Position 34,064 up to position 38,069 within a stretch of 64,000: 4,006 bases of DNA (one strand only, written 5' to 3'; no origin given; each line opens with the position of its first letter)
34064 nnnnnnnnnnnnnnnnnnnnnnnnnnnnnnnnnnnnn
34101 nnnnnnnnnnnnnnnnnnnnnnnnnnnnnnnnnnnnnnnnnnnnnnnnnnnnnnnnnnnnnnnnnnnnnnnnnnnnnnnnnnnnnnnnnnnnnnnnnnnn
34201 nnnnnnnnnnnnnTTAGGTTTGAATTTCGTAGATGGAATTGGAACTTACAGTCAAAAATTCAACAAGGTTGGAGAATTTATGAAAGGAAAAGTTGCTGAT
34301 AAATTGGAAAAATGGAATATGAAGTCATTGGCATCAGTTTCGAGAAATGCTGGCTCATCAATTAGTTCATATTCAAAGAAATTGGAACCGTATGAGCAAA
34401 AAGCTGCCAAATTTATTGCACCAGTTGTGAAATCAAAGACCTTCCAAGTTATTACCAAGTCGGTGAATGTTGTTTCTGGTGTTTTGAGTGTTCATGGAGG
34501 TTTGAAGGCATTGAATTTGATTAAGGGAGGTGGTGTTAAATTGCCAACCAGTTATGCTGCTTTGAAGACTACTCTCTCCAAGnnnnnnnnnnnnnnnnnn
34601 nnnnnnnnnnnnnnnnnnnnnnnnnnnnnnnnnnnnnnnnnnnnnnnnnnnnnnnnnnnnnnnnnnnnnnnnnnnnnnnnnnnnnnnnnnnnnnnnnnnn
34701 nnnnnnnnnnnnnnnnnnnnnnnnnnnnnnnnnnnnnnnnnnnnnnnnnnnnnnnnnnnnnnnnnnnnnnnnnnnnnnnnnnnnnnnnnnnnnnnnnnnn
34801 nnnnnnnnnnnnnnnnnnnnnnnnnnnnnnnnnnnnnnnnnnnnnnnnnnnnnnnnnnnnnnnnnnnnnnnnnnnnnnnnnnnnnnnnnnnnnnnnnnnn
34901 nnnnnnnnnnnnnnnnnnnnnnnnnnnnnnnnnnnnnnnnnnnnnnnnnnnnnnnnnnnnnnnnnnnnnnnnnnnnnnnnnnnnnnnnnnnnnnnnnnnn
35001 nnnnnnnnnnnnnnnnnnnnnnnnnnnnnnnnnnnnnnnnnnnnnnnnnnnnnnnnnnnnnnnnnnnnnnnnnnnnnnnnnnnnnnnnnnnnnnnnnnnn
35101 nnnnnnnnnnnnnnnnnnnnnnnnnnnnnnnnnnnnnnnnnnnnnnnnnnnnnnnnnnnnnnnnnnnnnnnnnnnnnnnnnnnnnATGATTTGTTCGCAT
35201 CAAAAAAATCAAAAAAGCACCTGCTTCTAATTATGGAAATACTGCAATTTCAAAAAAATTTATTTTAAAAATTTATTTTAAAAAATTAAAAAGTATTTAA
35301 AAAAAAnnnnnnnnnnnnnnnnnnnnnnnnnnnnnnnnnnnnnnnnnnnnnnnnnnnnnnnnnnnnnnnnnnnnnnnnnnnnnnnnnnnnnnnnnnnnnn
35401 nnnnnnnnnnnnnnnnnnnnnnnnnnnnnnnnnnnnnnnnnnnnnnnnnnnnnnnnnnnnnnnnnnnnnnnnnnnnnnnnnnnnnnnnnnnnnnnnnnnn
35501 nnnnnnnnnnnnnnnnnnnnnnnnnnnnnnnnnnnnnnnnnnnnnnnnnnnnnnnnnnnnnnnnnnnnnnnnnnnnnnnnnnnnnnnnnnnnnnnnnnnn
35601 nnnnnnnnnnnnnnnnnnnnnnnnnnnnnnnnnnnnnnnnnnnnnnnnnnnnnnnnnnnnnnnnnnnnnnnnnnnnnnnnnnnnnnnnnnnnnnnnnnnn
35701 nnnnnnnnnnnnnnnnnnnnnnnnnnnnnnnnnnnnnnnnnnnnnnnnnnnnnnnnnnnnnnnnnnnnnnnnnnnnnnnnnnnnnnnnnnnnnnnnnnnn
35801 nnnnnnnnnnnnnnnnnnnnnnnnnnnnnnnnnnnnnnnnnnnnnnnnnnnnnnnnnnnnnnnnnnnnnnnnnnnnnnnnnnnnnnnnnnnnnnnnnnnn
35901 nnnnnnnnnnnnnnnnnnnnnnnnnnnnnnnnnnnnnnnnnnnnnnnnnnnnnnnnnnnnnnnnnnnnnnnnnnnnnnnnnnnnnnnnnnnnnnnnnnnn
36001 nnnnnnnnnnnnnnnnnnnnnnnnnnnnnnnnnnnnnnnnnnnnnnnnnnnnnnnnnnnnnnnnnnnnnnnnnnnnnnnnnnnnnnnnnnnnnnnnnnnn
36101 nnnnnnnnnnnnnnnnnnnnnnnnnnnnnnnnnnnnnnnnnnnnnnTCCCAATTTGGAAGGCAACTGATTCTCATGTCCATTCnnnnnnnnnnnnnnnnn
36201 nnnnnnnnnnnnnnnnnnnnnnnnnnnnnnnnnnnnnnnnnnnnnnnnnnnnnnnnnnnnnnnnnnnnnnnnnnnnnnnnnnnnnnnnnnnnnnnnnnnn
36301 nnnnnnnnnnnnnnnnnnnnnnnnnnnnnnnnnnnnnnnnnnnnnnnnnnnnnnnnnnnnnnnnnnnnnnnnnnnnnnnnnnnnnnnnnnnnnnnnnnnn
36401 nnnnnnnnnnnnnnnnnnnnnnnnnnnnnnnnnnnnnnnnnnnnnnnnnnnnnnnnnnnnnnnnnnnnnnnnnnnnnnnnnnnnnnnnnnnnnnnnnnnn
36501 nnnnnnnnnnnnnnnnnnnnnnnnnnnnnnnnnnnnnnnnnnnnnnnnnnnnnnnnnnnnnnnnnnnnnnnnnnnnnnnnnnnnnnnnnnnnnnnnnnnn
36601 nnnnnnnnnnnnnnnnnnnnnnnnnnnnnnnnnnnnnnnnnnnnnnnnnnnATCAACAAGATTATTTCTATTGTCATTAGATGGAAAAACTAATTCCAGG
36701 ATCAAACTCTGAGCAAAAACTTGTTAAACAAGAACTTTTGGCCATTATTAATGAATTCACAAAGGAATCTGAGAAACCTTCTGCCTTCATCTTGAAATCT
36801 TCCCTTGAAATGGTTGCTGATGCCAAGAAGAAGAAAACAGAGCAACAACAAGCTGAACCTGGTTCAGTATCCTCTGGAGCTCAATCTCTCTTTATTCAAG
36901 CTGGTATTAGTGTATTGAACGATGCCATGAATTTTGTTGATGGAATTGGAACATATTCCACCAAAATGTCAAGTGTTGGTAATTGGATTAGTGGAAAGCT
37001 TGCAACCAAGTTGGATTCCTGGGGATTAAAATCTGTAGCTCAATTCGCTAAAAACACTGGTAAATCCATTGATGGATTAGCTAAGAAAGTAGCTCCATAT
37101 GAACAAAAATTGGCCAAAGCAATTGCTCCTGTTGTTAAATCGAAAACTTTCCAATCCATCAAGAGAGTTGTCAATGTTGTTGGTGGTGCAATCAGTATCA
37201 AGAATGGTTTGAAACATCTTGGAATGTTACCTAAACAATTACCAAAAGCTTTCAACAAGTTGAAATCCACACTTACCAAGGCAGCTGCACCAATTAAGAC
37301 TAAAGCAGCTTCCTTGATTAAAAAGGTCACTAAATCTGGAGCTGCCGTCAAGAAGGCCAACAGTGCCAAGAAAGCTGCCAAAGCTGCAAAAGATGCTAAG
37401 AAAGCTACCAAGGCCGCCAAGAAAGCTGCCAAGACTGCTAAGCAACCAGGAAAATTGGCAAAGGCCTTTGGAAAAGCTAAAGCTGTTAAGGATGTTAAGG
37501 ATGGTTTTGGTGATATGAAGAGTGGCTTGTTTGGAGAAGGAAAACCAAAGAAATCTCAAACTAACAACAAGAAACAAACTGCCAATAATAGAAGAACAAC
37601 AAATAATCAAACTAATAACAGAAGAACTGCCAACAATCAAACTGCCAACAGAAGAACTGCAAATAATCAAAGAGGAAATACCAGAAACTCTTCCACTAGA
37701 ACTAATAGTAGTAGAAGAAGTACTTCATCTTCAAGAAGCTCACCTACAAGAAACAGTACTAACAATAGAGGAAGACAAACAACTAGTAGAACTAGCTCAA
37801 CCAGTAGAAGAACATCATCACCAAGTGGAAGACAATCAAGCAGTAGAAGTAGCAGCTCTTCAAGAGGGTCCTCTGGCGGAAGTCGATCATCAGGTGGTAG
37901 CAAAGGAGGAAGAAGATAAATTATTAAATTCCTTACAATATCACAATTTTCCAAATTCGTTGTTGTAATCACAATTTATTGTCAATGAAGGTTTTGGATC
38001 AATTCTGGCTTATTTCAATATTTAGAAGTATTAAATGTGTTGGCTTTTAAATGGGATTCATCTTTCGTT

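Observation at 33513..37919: Tandem pair of novel secreted proteins with conserved intron position and basic low-complexity tails, flanking a Pol-beta-type nucleotidyltransferase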

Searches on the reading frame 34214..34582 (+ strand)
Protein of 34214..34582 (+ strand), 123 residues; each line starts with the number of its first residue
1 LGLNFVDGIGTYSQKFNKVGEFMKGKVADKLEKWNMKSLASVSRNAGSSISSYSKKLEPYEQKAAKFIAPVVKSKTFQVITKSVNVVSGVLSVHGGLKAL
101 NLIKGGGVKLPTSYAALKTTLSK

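Call 83: find_related_loci(query=A5, collection=metagenome_contigs, flank=10000)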
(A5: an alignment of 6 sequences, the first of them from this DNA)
Query A5 (123 aa) in metagenome_contigs; peptide patterns used: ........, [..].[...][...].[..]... (x = any residue, [..] = any of these).
408 stretches matched a pattern, but none encodes a relative of the query by tblastn (E <= 1e-3).

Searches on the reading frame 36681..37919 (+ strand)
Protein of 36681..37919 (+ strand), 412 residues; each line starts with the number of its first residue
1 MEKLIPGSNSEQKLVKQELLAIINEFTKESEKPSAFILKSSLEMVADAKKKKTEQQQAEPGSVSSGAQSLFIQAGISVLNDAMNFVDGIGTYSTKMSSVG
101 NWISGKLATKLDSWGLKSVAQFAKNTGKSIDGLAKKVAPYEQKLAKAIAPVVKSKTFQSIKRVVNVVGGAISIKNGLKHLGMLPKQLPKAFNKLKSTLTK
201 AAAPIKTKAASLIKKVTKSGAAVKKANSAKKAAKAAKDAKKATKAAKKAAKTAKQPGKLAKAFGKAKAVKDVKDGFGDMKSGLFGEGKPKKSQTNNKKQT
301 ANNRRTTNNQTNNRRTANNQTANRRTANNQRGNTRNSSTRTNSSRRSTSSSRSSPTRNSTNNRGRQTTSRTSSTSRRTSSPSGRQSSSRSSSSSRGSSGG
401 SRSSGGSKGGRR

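Call 52: find_encoding_contigs(protein=window:36681-37919:+, flank=10000, max_places=4)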
Protein window:36681-37919:+ (412 aa): no gene with exactly this product is on record in the collection.
